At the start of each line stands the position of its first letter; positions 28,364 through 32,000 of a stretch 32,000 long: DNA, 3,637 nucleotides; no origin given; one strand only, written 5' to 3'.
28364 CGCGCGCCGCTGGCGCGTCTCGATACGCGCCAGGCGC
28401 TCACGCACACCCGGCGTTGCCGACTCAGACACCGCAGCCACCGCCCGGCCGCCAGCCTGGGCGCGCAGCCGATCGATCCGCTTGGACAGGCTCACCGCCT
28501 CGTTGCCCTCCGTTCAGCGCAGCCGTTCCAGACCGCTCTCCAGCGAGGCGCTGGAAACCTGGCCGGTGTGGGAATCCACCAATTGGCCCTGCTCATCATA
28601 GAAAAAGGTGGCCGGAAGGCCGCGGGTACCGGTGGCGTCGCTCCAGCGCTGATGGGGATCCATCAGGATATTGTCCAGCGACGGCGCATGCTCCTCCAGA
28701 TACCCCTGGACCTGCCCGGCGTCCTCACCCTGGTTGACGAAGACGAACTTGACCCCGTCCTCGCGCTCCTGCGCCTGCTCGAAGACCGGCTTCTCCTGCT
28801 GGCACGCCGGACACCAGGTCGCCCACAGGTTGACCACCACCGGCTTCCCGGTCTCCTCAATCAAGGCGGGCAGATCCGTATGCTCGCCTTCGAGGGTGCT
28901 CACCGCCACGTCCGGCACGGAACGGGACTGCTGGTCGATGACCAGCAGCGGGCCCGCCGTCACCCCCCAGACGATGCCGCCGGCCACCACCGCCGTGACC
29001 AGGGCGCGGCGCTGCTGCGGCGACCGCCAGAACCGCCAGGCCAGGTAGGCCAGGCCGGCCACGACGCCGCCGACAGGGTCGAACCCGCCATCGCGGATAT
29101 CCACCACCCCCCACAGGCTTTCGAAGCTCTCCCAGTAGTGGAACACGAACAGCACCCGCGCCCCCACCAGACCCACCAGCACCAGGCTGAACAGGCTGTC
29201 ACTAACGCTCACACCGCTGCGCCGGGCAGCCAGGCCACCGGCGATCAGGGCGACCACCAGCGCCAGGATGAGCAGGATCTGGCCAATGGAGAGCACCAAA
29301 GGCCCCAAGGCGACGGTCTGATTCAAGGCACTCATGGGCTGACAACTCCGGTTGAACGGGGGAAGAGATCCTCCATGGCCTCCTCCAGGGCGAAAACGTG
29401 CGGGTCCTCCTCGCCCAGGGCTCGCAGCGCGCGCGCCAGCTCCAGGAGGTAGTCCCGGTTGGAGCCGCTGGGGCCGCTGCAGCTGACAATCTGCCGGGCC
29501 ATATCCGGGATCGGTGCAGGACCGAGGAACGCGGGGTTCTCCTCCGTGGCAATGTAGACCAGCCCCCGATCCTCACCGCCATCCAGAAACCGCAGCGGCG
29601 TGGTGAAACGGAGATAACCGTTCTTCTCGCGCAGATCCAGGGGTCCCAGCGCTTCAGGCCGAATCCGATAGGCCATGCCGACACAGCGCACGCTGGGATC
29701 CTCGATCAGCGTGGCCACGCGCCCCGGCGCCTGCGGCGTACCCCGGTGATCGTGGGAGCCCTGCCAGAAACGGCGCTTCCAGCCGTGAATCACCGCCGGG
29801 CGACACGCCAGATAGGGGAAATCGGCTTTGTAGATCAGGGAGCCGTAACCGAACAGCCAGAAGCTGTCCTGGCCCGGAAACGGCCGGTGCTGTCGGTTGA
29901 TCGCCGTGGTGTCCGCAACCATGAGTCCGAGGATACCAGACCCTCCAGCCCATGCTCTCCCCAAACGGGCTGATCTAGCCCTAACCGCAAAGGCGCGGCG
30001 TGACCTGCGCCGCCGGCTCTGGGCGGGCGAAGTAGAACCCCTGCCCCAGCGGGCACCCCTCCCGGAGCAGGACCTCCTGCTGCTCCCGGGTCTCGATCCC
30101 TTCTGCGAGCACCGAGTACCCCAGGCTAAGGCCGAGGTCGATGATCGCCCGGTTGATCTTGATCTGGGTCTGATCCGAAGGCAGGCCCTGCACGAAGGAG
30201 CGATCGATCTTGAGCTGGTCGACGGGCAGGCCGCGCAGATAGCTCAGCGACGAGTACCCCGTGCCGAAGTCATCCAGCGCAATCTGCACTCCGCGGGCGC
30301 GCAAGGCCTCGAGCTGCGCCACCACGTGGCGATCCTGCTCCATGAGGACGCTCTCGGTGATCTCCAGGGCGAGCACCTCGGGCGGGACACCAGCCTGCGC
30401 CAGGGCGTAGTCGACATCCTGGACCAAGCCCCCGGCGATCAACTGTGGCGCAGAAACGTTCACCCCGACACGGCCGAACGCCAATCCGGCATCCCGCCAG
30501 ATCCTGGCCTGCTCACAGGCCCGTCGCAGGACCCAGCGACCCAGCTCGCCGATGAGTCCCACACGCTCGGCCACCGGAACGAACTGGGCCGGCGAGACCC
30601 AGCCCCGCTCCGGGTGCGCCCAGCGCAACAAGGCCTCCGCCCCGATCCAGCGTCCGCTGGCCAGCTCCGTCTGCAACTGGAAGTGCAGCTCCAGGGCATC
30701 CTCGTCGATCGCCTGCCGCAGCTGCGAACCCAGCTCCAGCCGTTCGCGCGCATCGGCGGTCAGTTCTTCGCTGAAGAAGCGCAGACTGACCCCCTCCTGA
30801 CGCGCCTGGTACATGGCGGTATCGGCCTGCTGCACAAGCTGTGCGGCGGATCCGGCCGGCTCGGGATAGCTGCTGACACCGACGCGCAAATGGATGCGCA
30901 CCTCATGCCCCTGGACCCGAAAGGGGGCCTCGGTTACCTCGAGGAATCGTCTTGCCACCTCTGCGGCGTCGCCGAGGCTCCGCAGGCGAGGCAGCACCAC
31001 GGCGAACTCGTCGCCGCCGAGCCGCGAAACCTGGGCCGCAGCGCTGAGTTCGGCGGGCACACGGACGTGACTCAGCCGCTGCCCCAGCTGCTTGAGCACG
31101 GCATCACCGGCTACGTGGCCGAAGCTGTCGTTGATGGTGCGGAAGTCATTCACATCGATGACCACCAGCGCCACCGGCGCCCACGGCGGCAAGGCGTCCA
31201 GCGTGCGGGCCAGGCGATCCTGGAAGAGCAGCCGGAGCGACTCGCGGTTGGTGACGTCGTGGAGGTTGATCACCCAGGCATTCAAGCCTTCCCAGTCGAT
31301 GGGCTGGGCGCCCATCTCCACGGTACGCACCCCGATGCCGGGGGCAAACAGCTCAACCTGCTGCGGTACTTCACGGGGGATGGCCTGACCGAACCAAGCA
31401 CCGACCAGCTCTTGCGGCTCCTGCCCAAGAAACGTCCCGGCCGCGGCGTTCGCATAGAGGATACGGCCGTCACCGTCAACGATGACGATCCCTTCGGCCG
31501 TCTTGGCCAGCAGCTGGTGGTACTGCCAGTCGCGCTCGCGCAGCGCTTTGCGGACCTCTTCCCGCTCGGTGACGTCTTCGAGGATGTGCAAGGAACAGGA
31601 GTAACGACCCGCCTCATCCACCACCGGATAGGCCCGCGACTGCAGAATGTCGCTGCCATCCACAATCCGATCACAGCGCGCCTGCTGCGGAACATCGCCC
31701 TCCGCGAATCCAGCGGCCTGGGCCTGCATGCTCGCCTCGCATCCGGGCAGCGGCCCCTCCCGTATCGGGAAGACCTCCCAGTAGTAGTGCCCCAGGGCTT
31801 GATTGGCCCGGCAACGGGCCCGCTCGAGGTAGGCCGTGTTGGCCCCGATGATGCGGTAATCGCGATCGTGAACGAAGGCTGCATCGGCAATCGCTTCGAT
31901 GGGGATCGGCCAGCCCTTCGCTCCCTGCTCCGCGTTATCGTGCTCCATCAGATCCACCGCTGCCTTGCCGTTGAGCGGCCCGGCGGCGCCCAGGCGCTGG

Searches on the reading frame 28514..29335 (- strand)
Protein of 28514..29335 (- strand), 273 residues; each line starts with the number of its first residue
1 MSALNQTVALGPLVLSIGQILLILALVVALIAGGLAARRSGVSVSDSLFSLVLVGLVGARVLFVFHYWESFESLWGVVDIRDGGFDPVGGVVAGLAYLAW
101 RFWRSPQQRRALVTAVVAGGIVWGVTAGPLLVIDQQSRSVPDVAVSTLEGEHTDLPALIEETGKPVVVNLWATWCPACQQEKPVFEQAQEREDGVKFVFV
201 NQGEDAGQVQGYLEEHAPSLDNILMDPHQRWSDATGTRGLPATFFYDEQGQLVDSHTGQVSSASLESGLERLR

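Call 53: search_protein_families(library=pfam, proteins=[window:28514-29335:-], max_evalue=0.00001)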
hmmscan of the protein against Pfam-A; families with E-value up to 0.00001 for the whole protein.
window:28514-29335:- (273 aa): 6 families
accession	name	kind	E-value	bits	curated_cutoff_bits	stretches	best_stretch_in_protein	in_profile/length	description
PF08534.16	Redoxin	-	4e-15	56.3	26.6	1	139-261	5-137/148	Redoxin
PF00578.27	AhpC-TSA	-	4.3e-12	46.5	26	1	139-253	4-122/124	AhpC/TSA family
PF13098.12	Thioredoxin_2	-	1.1e-09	39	27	1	160-266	2-101/104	Thioredoxin-like domain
PF00085.26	Thioredoxin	-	2.2e-08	34.5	23.5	1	158-207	13-63/103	Thioredoxin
PF01790.23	LGT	-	4.5e-08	33.2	24.9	1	15-126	11-124/240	Prolipoprotein diacylglyceryl transferase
PF13905.12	Thioredoxin_8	-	9.6e-06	26.3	27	0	163-216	1-57/94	Thioredoxin-like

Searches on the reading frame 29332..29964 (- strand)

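Call 53: search_protein_families(library=pfam, proteins=[window:29332-29964:-], max_evalue=0.00001)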
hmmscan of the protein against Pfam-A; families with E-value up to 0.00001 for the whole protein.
window:29332-29964:- (210 aa): 1 family
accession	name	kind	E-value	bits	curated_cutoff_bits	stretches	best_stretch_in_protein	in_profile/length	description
PF04752.17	ChaC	-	2.8e-53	181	21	1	36-198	2-174/176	ChaC-like protein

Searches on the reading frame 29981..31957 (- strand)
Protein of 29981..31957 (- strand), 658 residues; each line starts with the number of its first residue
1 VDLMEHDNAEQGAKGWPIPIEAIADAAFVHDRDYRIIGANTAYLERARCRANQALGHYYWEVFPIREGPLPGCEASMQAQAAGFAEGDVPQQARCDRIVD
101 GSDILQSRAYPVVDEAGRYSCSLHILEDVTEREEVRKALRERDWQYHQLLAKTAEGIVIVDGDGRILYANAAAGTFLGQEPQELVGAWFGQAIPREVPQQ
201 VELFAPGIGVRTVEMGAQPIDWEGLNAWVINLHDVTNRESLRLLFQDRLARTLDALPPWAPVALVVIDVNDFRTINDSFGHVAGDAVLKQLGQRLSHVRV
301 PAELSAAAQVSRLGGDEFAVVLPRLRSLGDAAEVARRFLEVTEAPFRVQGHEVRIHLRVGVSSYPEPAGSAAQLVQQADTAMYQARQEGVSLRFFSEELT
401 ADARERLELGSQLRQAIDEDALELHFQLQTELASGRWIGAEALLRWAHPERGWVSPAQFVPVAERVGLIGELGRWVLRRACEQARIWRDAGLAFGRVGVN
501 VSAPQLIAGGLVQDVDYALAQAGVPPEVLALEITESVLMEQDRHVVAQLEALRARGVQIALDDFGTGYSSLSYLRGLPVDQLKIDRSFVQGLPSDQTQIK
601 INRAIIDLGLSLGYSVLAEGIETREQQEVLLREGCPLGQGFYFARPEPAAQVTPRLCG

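Call 53: search_protein_families(library=pfam, proteins=[window:29981-31957:-], max_evalue=0.00001)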
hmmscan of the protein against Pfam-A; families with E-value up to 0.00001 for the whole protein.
window:29981-31957:- (658 aa): 6 families
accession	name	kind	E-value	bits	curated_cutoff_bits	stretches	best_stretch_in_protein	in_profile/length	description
PF00563.25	EAL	-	1.1e-69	234.9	31.3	1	412-646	3-236/236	EAL domain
PF00990.26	GGDEF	-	4.7e-31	108.2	23.8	1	242-389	12-158/161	Diguanylate cyclase, GGDEF domain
PF08448.16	PAS_4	-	1.7e-17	64.1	23.1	1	21-133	2-109/110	PAS fold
PF13188.13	PAS_8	-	5.1e-12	45.7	21.8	1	145-194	2-48/65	PAS domain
PF00989.32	PAS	-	3e-11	43.8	22.6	1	146-195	3-52/113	PAS fold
PF13426.13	PAS_9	-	2e-08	34.9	27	0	155-194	2-42/103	PAS domain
